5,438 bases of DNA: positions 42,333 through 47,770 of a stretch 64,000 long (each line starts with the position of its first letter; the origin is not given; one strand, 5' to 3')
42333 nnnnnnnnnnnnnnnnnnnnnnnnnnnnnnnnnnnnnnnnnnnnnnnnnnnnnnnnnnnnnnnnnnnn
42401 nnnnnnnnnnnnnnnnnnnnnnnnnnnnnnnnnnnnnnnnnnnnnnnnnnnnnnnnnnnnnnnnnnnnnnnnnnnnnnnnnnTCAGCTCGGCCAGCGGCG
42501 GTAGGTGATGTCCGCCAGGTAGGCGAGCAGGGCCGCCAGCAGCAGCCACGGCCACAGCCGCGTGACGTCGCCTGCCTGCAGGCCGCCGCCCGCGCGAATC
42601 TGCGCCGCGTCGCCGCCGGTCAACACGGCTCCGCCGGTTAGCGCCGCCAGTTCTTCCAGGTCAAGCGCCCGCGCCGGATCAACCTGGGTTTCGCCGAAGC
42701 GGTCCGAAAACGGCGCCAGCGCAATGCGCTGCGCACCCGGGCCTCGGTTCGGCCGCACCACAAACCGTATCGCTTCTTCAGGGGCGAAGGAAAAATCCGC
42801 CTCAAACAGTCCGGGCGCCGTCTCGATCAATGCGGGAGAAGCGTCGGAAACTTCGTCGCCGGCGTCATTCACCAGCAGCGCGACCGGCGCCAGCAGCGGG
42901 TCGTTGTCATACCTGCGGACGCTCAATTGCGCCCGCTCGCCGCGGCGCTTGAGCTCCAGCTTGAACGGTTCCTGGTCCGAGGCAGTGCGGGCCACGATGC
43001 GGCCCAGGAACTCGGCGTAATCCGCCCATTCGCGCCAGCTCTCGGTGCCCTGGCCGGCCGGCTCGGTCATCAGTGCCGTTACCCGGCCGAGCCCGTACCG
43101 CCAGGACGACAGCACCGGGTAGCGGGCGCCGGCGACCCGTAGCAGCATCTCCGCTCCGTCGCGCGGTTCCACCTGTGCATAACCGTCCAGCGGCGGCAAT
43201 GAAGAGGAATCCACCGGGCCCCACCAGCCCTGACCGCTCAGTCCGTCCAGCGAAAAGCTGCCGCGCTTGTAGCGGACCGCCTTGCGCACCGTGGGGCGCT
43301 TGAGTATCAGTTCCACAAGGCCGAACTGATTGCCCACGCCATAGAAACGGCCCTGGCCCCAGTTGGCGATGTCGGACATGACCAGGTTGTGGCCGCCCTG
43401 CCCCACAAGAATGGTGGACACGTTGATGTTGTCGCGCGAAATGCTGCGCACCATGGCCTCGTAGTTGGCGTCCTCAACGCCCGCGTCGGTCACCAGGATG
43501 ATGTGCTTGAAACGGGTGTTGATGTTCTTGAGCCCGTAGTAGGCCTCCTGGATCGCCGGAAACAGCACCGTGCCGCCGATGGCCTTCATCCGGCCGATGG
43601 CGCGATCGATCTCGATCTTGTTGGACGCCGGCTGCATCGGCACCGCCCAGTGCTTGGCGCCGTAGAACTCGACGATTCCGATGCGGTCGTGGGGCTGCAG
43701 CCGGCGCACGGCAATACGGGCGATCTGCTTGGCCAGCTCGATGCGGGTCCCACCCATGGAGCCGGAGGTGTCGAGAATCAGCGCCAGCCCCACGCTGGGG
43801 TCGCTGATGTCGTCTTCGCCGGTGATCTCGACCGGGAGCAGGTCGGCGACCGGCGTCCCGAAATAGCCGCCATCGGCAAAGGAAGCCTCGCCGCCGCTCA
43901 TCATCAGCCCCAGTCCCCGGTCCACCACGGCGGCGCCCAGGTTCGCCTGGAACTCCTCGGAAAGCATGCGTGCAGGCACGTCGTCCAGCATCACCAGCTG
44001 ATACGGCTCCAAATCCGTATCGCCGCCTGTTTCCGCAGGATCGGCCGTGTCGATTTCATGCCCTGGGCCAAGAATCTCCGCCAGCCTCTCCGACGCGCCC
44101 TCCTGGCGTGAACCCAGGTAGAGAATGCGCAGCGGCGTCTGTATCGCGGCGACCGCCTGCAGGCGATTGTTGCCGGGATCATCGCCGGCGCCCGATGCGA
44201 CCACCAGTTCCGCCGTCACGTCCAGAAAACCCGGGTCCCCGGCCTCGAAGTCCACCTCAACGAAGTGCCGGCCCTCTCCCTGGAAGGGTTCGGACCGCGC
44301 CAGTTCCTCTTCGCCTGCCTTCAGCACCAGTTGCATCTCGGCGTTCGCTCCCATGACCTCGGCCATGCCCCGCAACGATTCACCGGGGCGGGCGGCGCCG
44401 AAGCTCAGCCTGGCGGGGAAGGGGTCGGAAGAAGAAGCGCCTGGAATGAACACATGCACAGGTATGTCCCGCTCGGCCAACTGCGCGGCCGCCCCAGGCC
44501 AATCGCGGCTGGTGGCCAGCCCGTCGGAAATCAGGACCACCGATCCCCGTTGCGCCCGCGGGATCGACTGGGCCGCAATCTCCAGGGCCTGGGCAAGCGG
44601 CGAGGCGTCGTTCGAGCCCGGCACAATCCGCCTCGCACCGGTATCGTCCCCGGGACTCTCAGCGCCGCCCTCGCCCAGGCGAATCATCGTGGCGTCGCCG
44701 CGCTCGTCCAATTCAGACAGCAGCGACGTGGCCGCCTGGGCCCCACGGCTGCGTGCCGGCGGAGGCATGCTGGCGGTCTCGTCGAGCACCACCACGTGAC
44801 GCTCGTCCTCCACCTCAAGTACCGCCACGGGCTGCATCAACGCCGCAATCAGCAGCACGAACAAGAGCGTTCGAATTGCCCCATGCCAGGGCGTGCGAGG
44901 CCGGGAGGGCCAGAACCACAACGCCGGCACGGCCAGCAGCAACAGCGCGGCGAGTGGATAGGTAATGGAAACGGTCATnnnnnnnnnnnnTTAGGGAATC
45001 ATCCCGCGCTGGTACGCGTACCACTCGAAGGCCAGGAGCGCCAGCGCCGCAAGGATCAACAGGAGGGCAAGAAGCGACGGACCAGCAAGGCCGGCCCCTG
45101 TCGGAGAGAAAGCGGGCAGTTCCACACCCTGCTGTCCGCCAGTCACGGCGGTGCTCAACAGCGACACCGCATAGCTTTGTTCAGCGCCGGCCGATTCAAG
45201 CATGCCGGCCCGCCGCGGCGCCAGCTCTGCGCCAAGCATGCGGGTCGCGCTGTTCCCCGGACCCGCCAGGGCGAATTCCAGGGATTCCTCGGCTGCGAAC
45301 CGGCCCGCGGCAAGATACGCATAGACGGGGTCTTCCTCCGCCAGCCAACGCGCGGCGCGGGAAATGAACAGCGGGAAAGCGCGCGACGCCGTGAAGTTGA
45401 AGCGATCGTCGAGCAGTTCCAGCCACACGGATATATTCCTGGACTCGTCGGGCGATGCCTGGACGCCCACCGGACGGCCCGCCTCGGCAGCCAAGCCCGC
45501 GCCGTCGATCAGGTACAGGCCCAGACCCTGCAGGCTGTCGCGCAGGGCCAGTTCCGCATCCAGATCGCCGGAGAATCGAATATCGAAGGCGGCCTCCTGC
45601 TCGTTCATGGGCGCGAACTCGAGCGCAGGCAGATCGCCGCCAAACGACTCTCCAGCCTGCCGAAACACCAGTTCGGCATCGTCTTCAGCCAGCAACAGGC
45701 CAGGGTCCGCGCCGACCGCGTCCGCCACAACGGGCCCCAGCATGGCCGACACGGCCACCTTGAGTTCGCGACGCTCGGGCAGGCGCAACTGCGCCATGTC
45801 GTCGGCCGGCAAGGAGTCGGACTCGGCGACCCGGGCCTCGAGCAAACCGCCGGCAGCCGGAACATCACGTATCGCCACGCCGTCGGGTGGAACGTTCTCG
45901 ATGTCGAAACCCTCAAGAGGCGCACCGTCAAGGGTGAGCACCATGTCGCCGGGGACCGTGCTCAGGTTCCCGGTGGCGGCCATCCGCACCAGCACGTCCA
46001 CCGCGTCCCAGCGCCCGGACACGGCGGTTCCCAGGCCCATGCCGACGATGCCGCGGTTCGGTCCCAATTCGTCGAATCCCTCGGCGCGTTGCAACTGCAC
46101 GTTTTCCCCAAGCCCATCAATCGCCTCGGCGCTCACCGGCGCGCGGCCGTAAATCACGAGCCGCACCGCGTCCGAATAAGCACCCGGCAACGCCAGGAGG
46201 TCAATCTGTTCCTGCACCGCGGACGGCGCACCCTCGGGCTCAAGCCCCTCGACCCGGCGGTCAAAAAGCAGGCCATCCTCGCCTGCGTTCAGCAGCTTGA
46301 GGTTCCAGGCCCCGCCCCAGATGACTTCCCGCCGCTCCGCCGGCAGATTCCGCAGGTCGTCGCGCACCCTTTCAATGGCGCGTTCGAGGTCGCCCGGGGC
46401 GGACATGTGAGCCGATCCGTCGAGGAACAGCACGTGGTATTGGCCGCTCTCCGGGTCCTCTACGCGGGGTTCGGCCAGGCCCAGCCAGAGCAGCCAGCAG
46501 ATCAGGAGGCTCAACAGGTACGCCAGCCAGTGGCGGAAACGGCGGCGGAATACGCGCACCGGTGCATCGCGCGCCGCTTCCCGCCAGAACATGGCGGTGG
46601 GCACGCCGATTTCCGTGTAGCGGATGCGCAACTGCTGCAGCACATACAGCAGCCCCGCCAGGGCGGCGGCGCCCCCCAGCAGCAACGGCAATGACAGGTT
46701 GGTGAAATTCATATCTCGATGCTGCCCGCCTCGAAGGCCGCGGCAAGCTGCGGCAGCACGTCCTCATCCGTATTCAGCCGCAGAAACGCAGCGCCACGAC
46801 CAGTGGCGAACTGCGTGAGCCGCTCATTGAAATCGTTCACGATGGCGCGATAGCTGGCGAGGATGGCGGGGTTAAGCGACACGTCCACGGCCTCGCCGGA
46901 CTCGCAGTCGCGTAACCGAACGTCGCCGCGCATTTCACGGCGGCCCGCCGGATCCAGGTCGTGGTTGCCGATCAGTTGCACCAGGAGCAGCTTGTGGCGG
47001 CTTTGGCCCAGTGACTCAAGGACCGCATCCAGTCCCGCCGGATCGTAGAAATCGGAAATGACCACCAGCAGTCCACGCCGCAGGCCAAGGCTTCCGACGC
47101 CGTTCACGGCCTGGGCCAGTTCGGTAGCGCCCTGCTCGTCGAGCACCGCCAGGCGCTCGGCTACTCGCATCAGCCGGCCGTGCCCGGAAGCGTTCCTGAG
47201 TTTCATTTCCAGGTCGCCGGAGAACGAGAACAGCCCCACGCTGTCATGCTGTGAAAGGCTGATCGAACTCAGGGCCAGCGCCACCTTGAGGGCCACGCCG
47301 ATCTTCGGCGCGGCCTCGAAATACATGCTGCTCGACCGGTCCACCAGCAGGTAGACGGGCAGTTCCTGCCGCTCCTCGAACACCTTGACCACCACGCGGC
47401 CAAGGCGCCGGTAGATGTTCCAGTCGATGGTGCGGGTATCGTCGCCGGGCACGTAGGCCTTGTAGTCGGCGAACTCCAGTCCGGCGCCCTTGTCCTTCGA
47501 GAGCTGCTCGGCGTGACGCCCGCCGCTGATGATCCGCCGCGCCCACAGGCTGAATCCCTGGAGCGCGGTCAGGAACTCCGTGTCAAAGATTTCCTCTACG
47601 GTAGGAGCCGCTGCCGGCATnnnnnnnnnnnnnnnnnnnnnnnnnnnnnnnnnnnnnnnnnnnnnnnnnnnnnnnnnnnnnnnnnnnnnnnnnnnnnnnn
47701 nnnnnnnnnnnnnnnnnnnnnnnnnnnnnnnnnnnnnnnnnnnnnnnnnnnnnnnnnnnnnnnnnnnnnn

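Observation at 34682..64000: ~29 kb co-oriented locus joining cell-surface signalling TBDRs, thiol oxidoreductases, pseudo-proteases and a MoxR-VWA-giant TPR module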

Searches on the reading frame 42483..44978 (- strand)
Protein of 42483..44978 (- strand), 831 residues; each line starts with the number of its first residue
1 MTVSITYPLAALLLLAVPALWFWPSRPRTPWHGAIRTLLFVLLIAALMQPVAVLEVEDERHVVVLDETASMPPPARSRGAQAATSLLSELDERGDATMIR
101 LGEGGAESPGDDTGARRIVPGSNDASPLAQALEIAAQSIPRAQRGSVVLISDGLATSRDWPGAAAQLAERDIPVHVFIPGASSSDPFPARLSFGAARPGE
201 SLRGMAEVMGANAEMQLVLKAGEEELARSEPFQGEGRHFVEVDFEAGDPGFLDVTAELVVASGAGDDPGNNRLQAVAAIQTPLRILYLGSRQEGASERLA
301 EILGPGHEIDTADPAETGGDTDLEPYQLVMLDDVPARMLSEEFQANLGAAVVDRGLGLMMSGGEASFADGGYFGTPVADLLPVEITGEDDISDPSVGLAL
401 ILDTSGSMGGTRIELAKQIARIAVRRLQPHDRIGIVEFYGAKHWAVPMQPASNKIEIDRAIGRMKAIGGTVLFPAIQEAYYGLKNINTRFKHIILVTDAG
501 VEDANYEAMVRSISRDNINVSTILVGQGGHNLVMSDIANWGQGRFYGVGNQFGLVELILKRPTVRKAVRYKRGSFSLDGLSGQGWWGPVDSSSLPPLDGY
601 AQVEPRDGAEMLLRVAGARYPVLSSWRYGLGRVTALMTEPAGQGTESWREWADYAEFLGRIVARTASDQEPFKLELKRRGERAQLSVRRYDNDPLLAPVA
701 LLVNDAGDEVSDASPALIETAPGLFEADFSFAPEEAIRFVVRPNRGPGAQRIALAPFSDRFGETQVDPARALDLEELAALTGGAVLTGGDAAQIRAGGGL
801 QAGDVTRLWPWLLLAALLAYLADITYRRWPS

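Call 3: search_protein_families(library=pfam, proteins=[window:42483-44978:-], max_evalue=0.01)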
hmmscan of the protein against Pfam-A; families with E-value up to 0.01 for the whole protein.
window:42483-44978:- (831 aa): 4 families
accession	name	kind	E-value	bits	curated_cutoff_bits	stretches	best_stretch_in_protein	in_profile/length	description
PF13519.12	VWA_2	-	1.2e-16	61.6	27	1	399-499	2-106/107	von Willebrand factor type A domain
PF00092.34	VWA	-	5.1e-14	53.3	23.8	1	398-548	2-162/174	von Willebrand factor type A domain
PF07090.17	GATase1_like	-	3.8e-08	33.6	27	1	592-658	171-238/247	Putative glutamine amidotransferase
PF01882.25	DUF58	-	0.0067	16.1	23.4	0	78-170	96-160/216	Protein of unknown function DUF58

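Call 19: search_protein_families(library=ncbifam, proteins=[window:42483-44978:-], max_evalue=0.01)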
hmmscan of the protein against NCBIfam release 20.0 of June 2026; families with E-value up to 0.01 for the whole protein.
window:42483-44978:- (831 aa): 2 families
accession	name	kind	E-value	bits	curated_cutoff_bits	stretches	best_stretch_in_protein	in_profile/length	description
TIGR03788.1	marine_srt_targ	equivalog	7.9e-16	57.6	551.65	1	399-550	275-430/629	marine proteobacterial sortase target protein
NF047508.1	VWA_BatA_Lepto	exception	4.2e-05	22.7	380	1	396-502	89-203/315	VWA domain-containing protein BatA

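Call 68: search_solved_structures(query=window:42483-44978:-, max_evalue=0.01)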
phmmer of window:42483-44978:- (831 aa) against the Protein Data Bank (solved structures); distinct sequences matched with E-value up to 0.01: 1.
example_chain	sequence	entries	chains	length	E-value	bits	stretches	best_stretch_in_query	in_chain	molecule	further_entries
8s05_A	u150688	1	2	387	0.0013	20.5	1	397-504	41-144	Conserved protein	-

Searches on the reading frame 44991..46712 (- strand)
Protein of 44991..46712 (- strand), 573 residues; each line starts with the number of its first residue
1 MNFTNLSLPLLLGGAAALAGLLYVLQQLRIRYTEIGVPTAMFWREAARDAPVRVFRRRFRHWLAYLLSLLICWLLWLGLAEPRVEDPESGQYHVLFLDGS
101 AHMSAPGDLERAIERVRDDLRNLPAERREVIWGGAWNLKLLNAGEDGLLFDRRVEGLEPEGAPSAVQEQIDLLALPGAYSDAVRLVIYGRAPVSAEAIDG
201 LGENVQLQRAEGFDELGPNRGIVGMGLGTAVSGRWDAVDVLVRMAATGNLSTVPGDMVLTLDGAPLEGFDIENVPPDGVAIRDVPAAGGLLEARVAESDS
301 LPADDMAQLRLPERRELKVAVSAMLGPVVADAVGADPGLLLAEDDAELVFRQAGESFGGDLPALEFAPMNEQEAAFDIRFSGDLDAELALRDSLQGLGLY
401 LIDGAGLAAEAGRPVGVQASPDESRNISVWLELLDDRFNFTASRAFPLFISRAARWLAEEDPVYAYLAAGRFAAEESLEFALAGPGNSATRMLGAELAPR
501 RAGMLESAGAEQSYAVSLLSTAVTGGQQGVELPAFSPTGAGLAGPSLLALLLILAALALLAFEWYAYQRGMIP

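Call 3: search_protein_families(library=pfam, proteins=[window:44991-46712:-], max_evalue=0.01)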
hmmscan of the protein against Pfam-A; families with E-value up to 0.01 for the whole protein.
window:44991-46712:- (573 aa): 1 family
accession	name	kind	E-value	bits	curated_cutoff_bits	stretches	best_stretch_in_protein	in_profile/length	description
PF07584.16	BatA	-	6.9e-06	26.8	25.9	1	7-82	5-77/77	Aerotolerance regulator N-terminal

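Call 19: search_protein_families(library=ncbifam, proteins=[window:44991-46712:-], max_evalue=0.01)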
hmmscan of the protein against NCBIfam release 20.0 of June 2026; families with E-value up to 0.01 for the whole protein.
window:44991-46712:- (573 aa): 0 families

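Call 36: search_protein_families(library=pfam, proteins=[window:44991-46712:-], max_evalue=10)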
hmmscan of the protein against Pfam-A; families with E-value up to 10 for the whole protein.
window:44991-46712:- (573 aa): 1 family
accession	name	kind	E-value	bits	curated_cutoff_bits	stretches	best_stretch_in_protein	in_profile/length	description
PF07584.16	BatA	-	6.9e-06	26.8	25.9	1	7-82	5-77/77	Aerotolerance regulator N-terminal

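Call 67: search_solved_structures(query=window:44991-46712:-, max_evalue=1)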
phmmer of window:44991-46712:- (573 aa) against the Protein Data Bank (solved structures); distinct sequences matched with E-value up to 1: 0.

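Call 95: predict_structure(alignment_id=A3)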
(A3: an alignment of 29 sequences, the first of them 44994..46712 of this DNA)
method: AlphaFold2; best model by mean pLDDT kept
length: 573 residues; sequences in the alignment: 29
mean_pLDDT: 77.7   pTM: 0.64
mean pLDDT of the five models: 77.7, 75.0, 74.6, 74.3, 70.8
residues with pLDDT >= 90: 155; 70-90: 279; 50-70: 64; < 50: 75
segments of 3 or more residues with pLDDT < 50: 1-6, 29-41, 46-59, 80-87, 476-496, 508-510, 539-544
pLDDT, mean of each block of 10 residues (from residue 1): 49 71 60 44 45 37 60 63 46 92 91 92 88 90 90 91 89 80 90 87 88 80 86 86 87 85 88 86 90 90 89 87 91 89 91 91 94 91 77 79 85 89 91 88 87 87 67 50 33 51 67 77 83 72 53 80 77 49
secondary structure, 60 per line:
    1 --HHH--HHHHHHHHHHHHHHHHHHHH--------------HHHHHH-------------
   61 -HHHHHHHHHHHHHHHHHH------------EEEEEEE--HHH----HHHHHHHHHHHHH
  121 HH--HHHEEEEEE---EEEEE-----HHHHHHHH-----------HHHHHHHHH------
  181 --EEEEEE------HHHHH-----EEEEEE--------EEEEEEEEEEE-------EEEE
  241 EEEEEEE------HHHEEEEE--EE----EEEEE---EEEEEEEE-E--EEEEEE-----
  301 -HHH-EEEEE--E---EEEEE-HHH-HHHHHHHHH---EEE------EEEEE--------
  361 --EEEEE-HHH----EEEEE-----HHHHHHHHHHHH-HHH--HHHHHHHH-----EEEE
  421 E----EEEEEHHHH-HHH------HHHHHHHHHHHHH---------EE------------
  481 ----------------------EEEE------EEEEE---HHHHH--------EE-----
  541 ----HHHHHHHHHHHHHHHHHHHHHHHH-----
elements in order: H8-27 H42-47 H62-79 E92-98 H108-122 E128-133 E137-141 H147-154 H166-174 E183-188 H195-199 E205-210 E219-229 E237-247 E257-261 E270-274 E278-285 E290-295 E306-310 E317-321 H327-335 E339-341 E348-352 E363-367 E376-380 H386-397 H404-411 E417-421 E426-430 H431-434 H445-457 E503-506 E513-517 H521-525 H545-568

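Call 98: fold_search(model_id=the predicted structure, library=pdb)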
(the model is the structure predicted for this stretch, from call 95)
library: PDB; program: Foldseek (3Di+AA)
matches with E <= 10: 930; with E <= 0.001: 13
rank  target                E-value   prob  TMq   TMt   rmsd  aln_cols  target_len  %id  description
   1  8s05_A                1.1e-04  0.99  0.17  0.24  18.6       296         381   12  ArnAB complex an archaeal ortholog of the Sec23/24 core motif (released 2025-10-29)
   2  8s05_B                1.2e-04  1.00  0.18  0.26  17.9       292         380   11  ArnAB complex an archaeal ortholog of the Sec23/24 core motif (released 2025-10-29)
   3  6bxf_A                2.9e-04  0.95  0.15  0.18  18.8       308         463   11  Crystal structure of an extended b3 integrin L33 (released 2018-08-01)
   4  4hql_A                3.3e-04  1.00  0.18  0.38   4.3       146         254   16  Crystal structure of magnesium-loaded Plasmodium vivax TRAP protein (released 2012-12-26)
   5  4fx5                  3.3e-04  0.99  0.18  0.23  19.6       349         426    9  von Willebrand factor type A from Catenulispora acidiphila (released 2012-07-18)
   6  1t0p_A                3.9e-04  1.00  0.16  0.44   4.6       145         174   12  Structural Basis of ICAM recognition by integrin alpahLbeta2 revealed in the complex structure of binding domains of I (released 2005-03-08)
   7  6bxj                  4.1e-04  0.91  0.15  0.14  19.8       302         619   10  Structure of a single-chain beta3 integrin (released 2018-10-03)
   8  3ibs_B                5.2e-04  1.00  0.17  0.41   5.0       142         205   18  Crystal structure of conserved hypothetical protein BatB from Bacteroides thetaiotaomicron (released 2009-08-25)
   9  7lhk_B                5.2e-04  0.63  0.11  0.18  15.6       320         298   10  High-Resolution Crystal Structure of a Lipin/Pah Phosphatidic Acid Phosphatase (released 2022-02-23)
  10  1xuo_A                5.9e-04  1.00  0.16  0.42   4.7       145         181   12  X-ray structure of LFA-1 I-domain bound to a 1,4-diazepane-2,5-dione inhibitor at 1.8A resolution (released 2005-10-26)
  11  3ibs_A                6.3e-04  1.00  0.18  0.43   5.0       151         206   20  Crystal structure of conserved hypothetical protein BatB from Bacteroides thetaiotaomicron (released 2009-08-25)
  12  1mqa                  7.5e-04  1.00  0.16  0.44   4.6       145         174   12  Crystal structure of high affinity alphaL I domain in the absence of ligand or metal (released 2003-01-14)
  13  6fpy_A                9.5e-04  0.89  0.15  0.14  19.4       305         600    9  Inter-alpha-inhibitor heavy chain 1, wild type (released 2019-02-27)
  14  6fpz_A                1.0e-03  0.96  0.16  0.16  19.0       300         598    8  Inter-alpha-inhibitor heavy chain 1, D298A (released 2019-02-27)
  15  3f74_A                1.1e-03  1.00  0.16  0.42   5.4       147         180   14  Crystal structure of wild type LFA1 I domain (released 2009-06-23)
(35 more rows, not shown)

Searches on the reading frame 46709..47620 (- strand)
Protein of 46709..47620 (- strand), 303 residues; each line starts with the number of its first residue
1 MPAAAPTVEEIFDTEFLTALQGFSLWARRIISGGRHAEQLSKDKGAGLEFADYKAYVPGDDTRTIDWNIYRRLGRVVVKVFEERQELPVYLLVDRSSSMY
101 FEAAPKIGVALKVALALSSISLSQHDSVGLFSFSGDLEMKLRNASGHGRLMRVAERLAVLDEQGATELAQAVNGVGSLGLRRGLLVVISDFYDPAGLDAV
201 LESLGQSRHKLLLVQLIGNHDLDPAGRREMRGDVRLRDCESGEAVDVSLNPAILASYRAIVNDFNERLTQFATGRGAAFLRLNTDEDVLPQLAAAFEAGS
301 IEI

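Call 3: search_protein_families(library=pfam, proteins=[window:46709-47620:-], max_evalue=0.01)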
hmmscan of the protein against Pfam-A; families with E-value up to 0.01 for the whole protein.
window:46709-47620:- (303 aa): 3 families
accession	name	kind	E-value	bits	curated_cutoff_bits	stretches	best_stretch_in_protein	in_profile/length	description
PF01882.25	DUF58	-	2.4e-34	118.9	23.4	1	53-261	2-210/216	Protein of unknown function DUF58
PF13519.12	VWA_2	-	1.5e-07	32.4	27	1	89-190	1-105/107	von Willebrand factor type A domain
PF05762.20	VWA_CoxE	-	5.4e-05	23.2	26.4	1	62-206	30-174/222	VWA domain containing CoxE-like protein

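Call 19: search_protein_families(library=ncbifam, proteins=[window:46709-47620:-], max_evalue=0.01)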
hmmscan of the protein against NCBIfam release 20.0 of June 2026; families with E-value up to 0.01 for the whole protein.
window:46709-47620:- (303 aa): 0 families
